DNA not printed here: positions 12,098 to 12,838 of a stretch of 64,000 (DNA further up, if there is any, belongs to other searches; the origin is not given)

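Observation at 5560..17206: PglZ-less methylase / DUF499 ATPase / SNF2-nuclease / RNase J-like nuclease operon: candidate multi-gene defence island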

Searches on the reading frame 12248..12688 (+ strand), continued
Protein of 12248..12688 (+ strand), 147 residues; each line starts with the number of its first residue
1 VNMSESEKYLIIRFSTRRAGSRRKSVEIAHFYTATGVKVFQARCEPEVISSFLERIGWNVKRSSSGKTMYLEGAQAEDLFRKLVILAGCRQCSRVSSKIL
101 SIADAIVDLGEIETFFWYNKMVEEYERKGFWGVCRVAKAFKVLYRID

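Call 46: search_protein_families(library=ncbifam, proteins=[L008:13458-14738:+, L008:6573-9998:+, window:12248-12688:+], max_evalue=0.001)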
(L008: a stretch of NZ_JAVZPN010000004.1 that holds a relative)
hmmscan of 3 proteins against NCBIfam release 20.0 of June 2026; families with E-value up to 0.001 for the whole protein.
L008:13458-14738:+ (427 aa): 3 families
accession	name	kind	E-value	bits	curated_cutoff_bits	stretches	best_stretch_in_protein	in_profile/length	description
TIGR00649.1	MG423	subfamily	3e-15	55.6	400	1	17-306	6-284/546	RNase J family beta-CASP ribonuclease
TIGR03675.1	arCOG00543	equivalog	1.5e-06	26.8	580.2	1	6-97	169-247/631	beta-CASP ribonuclease aCPSF1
NF047419.1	RNase_J1_RnjA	exception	0.00017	20.4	820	0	17-215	7-192/549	ribonuclease J1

L008:6573-9998:+ (1142 aa): 2 families
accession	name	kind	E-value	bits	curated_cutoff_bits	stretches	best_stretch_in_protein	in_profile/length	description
NF042962.1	DUF499_antiphage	equivalog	1.4e-30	106.1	1200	1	43-433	36-392/1025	anti-phage-associated DUF499 domain-containing protein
NF047891.1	BREXATPasePglY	equivalog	6.9e-05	20.9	1700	1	199-380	282-458/1296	BREX-2 system ATPase PglY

window:12248-12688:+ (147 aa): 0 families

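Call 47: find_homologous_proteins(query=A3, max_evalue=0.001)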
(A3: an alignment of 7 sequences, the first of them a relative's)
Query A3 (7 sequences) (427 aa, profile of the alignment): 220 proteins with E <= 0.001 among 8000 candidates; the best 120 are listed.
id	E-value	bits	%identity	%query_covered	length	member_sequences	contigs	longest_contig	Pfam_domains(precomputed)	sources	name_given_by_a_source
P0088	3.8e-252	855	69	98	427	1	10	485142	PF12706.14,PF00753.34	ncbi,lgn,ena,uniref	ncbi:MAG: MBL fold metallo-hydrolase [Desulfurococcus sp.]|uniref:MBL fold metallo-hydrolase n=1 Tax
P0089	1.5e-251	853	69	98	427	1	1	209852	PF12706.14,PF00753.34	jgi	-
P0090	1.8e-250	849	70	98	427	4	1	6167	PF12706.14,PF00753.34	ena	-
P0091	8.7e-250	847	69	98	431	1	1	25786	PF12706.14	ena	-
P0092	2.0e-249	846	70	98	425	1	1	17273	PF12706.14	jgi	-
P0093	6.8e-249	844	71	98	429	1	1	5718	PF12706.14,PF00753.34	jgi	jgi:ribonuclease J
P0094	9.3e-249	844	67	98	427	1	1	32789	PF12706.14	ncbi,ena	-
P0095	9.3e-248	840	70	98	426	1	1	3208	PF12706.14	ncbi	-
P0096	1.1e-247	840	100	100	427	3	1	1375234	PF12706.14,PF00753.34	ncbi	-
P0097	1.2e-245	833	70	98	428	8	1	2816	PF12706.14,PF00753.34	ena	-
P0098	1.7e-245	833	70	98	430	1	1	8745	PF12706.14,PF00753.34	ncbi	-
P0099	1.2e-244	830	70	98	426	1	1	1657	PF12706.14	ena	-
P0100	1.3e-244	830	70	98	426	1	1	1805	PF12706.14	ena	-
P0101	3.8e-244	828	68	98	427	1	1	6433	PF12706.14,PF00753.34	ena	-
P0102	4.0e-244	828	68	98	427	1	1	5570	PF12706.14,PF00753.34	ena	-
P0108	6.1e-240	814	68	98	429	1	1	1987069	PF12706.14,PF00753.34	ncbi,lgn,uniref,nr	ncbi:MBL fold metallo-hydrolase [Stygiolobus azoricus]|uniref:MBL fold metallo-hydrolase n=1 Tax=Sty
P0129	2.6e-206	704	64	85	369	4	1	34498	PF12706.14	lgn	-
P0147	5.8e-132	459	46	96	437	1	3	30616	PF12706.14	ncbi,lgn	ncbi:MAG: hypothetical protein QXQ57_04760 [Sulfolobales archaeon]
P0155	3.0e-128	446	43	96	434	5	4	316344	PF12706.14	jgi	jgi:ribonuclease J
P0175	9.4e-109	382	39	98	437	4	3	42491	PF12706.14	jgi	jgi:ribonuclease J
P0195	2.4e-94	335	40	95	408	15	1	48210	-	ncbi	ncbi:MAG: hypothetical protein QXI56_07670 [Candidatus Bathyarchaeia archaeon]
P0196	6.0e-94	333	37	96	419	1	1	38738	PF12706.14,PF00753.34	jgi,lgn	-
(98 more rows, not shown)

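Call 48: find_encoding_contigs(protein=P0108, flank=10000, max_places=1)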
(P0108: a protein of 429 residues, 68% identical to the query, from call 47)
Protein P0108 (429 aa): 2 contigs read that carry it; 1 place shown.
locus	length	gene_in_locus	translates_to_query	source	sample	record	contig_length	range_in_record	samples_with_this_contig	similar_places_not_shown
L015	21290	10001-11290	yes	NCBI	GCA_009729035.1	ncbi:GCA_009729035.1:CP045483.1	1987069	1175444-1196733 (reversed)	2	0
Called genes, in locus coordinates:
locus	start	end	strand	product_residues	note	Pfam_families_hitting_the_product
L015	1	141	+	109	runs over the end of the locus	-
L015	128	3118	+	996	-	PF06634:DUF1156, PF03602:Cons_hypoth95 (faint)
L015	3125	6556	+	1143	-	PF04465:DUF499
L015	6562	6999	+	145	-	-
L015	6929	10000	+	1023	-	PF00176:SNF2-rel_dom, PF00270:DEAD (faint), PF04851:ResIII, PF00271:Helicase_C, PF13020:NOV_C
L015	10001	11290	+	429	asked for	PF00753:Lactamase_B (weak), PF12706:Lactamase_B_2 (weak)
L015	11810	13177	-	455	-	PF22230:Csx1_CARF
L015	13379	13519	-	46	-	-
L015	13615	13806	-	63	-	-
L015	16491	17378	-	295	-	PF01061:ABC2_membrane, PF12698:ABC2_membrane_3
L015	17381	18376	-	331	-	PF00005:ABC_tran, PF13304:AAA_21 (weak), PF13732:DrrA1-3_C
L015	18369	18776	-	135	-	PF03551:PadR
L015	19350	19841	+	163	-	PF03358:FMN_red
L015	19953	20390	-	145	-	-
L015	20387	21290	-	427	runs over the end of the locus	PF00202:Aminotran_3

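Call 49: find_encoding_contigs(protein=P0155, flank=10000, max_places=1)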
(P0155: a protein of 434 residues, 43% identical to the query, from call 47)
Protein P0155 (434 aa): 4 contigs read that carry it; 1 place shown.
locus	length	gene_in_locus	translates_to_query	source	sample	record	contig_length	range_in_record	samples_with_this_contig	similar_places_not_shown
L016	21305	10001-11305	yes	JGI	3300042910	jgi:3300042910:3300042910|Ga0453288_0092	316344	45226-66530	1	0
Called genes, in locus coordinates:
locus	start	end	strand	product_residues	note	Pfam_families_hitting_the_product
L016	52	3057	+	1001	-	PF06634:DUF1156 (weak)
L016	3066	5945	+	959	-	PF04465:DUF499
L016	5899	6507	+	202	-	-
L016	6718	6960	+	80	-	-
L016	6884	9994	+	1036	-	PF04851:ResIII, PF00176:SNF2-rel_dom, PF00270:DEAD, PF00271:Helicase_C, PF13020:NOV_C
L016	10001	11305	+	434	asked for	PF12706:Lactamase_B_2 (weak)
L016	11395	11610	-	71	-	-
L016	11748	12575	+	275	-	-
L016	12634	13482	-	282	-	-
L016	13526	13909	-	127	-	-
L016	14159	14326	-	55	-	-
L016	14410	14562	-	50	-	-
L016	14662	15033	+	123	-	-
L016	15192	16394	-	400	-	PF03168:LEA_2 (weak)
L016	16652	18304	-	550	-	-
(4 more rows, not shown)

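Call 50: find_encoding_contigs(protein=P0195, flank=10000, max_places=1)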
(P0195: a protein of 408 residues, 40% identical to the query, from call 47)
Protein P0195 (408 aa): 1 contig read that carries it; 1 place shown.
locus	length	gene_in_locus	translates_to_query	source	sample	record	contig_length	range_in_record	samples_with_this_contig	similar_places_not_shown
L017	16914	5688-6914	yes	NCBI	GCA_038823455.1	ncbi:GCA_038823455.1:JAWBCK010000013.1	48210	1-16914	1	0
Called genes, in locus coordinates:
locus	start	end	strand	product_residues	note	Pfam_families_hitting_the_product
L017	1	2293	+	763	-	PF04465:DUF499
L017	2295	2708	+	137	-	-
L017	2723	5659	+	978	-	PF00176:SNF2-rel_dom, PF00270:DEAD (weak), PF04851:ResIII, PF00271:Helicase_C, PF13020:NOV_C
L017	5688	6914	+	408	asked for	-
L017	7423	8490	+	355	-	-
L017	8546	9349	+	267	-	-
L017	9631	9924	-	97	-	-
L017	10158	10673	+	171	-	-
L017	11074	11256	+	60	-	-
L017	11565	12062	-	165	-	-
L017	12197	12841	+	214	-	PF02607:B12-binding_2, PF02310:B12-binding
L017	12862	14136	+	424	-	PF01208:URO-D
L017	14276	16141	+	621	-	PF02730:AFOR_N, PF01314:AFOR_C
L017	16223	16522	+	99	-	PF02597:ThiS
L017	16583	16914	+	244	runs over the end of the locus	PF00005:ABC_tran, PF13304:AAA_21 (faint), PF12399:BCA_ABC_TP_C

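Call 60: search_protein_families(library=padloc, alignment_id=A2, max_evalue=10)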
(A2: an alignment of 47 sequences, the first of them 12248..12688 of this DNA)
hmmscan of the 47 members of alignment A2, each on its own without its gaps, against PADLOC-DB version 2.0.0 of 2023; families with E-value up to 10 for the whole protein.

A. member 1, window:12248-12688:+ (147 aa): 0 families

B. families by the number of members that match (of 47 scanned): 3 families
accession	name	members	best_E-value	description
PDLC02123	Csn2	1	0.029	-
PDLC02579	DrmB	1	0.031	DrmB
PDLC02135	Csn2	1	0.048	-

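Call 75: find_encoding_contigs(protein=P0175, flank=10000, max_places=1)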
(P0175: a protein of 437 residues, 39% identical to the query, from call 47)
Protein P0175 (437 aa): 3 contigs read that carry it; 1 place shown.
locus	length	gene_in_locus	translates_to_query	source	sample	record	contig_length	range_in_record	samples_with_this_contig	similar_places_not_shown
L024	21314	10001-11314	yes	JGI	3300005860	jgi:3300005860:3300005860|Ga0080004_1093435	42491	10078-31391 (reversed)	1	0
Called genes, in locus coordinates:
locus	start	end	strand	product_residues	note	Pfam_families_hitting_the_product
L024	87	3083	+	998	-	PF06634:DUF1156, PF03602:Cons_hypoth95 (faint)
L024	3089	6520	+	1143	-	PF04465:DUF499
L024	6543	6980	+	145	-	-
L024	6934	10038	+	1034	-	PF00176:SNF2-rel_dom, PF04851:ResIII, PF00271:Helicase_C, PF13020:NOV_C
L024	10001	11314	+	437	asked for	PF12706:Lactamase_B_2 (weak)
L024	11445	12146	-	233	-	-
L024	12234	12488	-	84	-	-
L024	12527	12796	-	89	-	-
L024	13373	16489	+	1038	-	-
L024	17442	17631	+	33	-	-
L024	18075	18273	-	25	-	-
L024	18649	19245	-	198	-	-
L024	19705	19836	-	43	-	-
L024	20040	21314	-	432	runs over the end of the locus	PF13304:AAA_21, PF13175:AAA_15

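Call 76: find_encoding_contigs(protein=P0196, flank=10000, max_places=1)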
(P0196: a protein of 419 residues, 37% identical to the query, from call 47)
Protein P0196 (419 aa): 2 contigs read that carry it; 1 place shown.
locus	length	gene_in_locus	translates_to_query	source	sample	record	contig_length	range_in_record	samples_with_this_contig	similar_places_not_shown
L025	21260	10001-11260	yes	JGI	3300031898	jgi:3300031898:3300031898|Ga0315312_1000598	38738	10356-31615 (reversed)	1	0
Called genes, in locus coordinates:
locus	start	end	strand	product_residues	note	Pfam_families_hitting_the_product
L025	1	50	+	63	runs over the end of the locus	PF21476:PF0610-like_N (weak)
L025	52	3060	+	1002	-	PF06634:DUF1156, PF03602:Cons_hypoth95 (faint)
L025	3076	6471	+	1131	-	PF04465:DUF499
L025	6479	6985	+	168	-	-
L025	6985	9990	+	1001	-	PF00176:SNF2-rel_dom, PF00270:DEAD (weak), PF04851:ResIII, PF00271:Helicase_C, PF13020:NOV_C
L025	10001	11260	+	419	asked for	PF00753:Lactamase_B (faint), PF12706:Lactamase_B_2 (faint)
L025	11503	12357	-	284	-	-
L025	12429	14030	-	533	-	PF01935:DUF87 (weak)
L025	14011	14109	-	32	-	-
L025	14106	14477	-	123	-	-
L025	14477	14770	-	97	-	-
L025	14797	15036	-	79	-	-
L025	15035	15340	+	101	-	-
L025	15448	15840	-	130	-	-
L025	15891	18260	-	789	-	PF00136:DNA_pol_B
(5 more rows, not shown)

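Call 77: find_encoding_contigs(protein=P0147, flank=10000, max_places=1)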
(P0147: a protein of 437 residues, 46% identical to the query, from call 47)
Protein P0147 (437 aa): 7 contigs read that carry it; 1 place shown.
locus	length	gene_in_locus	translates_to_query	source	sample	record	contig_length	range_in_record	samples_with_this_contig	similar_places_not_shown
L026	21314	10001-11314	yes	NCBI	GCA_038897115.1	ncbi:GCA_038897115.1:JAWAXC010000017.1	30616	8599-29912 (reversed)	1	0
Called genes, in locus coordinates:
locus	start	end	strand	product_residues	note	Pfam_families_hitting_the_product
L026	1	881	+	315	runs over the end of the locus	PF06634:DUF1156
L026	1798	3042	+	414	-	-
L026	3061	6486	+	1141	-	PF04465:DUF499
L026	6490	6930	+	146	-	-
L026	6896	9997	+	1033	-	PF00176:SNF2-rel_dom, PF00270:DEAD, PF04851:ResIII, PF00271:Helicase_C, PF13020:NOV_C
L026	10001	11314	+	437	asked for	PF12706:Lactamase_B_2 (weak)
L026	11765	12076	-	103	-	-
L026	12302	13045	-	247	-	-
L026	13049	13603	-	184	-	PF13274:SocA_Panacea (weak)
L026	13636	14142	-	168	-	-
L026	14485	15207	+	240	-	-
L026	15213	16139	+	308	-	-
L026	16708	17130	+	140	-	-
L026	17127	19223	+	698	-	-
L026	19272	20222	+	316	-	PF11463:R-HINP1I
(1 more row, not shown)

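Call 100: find_encoding_contigs(protein=P0129, flank=10000, max_places=4)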
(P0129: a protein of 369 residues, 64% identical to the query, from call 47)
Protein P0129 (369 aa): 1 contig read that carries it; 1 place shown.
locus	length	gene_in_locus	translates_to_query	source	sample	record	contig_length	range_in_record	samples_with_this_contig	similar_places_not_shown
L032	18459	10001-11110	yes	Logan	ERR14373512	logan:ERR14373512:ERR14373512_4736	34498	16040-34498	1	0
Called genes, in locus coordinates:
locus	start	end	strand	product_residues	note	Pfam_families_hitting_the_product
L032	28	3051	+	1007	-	PF06634:DUF1156, PF03602:Cons_hypoth95 (faint)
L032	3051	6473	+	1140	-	PF04465:DUF499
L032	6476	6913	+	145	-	-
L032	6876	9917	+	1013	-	PF00176:SNF2-rel_dom, PF00270:DEAD (weak), PF04851:ResIII, PF00271:Helicase_C, PF13020:NOV_C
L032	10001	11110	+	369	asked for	PF12706:Lactamase_B_2 (weak)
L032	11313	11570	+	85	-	-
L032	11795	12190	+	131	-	-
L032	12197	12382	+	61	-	PF00005:ABC_tran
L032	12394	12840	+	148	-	PF00005:ABC_tran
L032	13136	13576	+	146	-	PF02915:Rubrerythrin (weak)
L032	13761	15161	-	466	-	PF00890:FAD_binding_2 (faint), PF01134:GIDA (faint), PF01266:DAO (weak), PF01593:Amino_oxidase (faint), PF01946:Thi4 (faint), PF03486:HI0933_like (faint), PF07992:Pyr_redox_2 (faint), PF21688:FAD-depend_C, +1 more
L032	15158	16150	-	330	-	PF00709:Adenylsucc_synt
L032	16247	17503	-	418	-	PF12679:ABC2_membrane_2, PF12698:ABC2_membrane_3, PF12730:ABC2_membrane_4 (weak)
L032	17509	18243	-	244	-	PF00005:ABC_tran, PF13304:AAA_21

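Call 107: search_protein_families(library=padloc, proteins=[L008:13458-14738:+], max_evalue=0.001)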
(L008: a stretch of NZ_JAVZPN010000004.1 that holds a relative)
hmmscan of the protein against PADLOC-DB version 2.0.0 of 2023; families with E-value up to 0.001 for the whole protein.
L008:13458-14738:+ (427 aa): 0 families

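Call 111: find_related_loci(query=A6, collection=metagenome_contigs, flank=10000)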
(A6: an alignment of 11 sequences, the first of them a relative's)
Query A6 (427 aa) in metagenome_contigs; peptide patterns used: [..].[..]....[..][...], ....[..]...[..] (x = any residue, [..] = any of these).
282 stretches matched a pattern; 115 encode a relative of the query (tblastn E <= 1e-3); the best 80 are kept; 80 distinct loci.
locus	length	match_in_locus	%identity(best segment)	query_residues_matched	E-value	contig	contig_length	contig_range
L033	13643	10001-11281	100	1-427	0e+0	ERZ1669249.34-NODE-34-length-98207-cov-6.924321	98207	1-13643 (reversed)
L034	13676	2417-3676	72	1-423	0e+0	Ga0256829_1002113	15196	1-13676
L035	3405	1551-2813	72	1-422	0e+0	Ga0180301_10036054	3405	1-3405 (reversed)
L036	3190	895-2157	71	1-422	0e+0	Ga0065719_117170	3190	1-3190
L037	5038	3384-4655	69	1-424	0e+0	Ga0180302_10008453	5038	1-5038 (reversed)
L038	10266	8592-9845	61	1-419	1e-171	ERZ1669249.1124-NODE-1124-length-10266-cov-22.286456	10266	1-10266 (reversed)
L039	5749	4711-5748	72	1-347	1e-171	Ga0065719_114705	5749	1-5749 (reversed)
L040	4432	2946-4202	61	1-422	6e-173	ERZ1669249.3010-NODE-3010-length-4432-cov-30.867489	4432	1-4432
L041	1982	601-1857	60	1-420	2e-178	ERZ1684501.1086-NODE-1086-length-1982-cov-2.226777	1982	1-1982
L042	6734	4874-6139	57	1-422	1e-149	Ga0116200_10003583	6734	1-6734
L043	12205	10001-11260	48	1-427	7e-129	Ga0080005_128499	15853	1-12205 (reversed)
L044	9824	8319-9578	48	1-427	1e-126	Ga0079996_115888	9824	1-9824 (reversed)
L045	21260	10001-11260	48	1-427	1e-126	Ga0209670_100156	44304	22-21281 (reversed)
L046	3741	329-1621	49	3-419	8e-123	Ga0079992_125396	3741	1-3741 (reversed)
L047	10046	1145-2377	45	12-422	4e-114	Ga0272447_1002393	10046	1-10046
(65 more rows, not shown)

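Call 116: find_related_loci(query=A6, collection=viral_contigs, flank=10000)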
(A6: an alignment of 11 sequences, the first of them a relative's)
Query A6 (427 aa) in viral_contigs; peptide patterns used: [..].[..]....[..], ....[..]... (x = any residue, [..] = any of these).
48 stretches matched a pattern, but none encodes a relative of the query by tblastn (E <= 1e-3).
